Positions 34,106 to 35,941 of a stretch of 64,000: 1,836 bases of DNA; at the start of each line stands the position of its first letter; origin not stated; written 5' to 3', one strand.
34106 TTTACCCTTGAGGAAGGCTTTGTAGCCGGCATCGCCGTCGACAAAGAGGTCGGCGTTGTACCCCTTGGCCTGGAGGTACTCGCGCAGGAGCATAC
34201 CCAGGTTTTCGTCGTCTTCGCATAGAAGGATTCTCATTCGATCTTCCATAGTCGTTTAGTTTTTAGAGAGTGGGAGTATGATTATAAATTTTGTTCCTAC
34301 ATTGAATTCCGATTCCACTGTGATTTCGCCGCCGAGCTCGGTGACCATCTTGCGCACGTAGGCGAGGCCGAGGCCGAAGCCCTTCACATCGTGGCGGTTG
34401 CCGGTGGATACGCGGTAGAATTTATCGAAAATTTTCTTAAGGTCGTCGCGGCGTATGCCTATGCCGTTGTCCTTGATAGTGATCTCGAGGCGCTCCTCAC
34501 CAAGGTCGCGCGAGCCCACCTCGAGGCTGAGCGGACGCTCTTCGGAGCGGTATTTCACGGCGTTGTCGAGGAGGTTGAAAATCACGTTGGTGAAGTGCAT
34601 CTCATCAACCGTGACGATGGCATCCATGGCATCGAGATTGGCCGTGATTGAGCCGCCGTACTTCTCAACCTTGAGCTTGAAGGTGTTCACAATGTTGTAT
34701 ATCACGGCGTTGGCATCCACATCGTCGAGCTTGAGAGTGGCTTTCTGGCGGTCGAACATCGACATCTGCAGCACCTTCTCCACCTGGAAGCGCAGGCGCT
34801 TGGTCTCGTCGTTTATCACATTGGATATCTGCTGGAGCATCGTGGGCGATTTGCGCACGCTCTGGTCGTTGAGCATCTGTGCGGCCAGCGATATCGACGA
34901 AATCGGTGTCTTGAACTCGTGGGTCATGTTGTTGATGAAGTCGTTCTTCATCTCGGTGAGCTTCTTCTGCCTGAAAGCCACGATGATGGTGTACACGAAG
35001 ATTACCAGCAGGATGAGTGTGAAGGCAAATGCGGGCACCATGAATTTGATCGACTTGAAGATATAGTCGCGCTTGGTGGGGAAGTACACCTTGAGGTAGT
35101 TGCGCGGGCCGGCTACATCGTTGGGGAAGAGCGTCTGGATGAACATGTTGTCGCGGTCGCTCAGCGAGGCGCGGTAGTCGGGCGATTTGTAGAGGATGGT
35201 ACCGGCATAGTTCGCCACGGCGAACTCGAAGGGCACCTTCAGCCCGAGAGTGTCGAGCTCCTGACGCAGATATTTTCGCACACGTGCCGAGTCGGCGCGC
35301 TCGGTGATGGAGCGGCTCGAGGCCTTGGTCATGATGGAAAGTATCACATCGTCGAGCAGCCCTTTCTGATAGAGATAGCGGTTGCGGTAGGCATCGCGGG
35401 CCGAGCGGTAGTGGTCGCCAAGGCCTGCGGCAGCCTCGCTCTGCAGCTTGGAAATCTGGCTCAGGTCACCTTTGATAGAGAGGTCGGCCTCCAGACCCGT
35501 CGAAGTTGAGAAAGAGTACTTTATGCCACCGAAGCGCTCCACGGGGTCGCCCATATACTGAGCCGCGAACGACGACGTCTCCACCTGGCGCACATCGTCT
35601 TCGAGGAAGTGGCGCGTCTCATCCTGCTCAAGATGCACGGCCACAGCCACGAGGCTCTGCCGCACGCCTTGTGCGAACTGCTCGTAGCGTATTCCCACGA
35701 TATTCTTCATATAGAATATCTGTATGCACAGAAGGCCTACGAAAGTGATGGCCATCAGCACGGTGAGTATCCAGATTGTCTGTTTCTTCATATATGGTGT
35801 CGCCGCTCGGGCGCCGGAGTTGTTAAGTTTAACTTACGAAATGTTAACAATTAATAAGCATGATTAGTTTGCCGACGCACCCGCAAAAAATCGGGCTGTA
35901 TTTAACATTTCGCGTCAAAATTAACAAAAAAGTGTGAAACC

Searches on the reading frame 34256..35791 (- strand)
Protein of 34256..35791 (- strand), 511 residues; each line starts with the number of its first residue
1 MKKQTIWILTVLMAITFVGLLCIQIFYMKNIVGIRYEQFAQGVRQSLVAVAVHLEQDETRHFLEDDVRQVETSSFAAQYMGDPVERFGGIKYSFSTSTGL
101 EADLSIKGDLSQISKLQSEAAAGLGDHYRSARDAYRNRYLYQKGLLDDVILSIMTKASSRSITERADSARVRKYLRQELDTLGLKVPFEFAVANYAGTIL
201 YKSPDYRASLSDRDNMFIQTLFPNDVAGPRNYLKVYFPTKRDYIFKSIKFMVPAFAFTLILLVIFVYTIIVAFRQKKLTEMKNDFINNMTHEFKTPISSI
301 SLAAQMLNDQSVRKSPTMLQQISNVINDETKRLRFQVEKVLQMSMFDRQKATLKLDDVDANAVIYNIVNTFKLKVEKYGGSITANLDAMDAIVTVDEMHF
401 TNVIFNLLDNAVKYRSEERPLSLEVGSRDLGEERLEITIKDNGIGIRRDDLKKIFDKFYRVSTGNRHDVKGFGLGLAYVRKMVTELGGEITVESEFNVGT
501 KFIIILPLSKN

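Call 46: search_protein_families(library=pfam, proteins=[window:34256-35791:-], max_evalue=0.001)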
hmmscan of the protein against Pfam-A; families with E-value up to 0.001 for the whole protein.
window:34256-35791:- (511 aa): 3 families
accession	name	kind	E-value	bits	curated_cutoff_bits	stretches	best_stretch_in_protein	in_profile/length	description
PF02518.31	HATPase_c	-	3.4e-27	95.5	26.4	1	396-509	2-110/111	Histidine kinase-, DNA gyrase B-, and HSP90-like ATPase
PF00512.31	HisKA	-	3.1e-14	53.2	26.9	1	281-347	1-64/66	His Kinase A (phospho-acceptor) domain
PF13589.12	HATPase_c_3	-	6.7e-05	23.4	25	1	399-476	2-77/137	Histidine kinase-, DNA gyrase B-, and HSP90-like ATPase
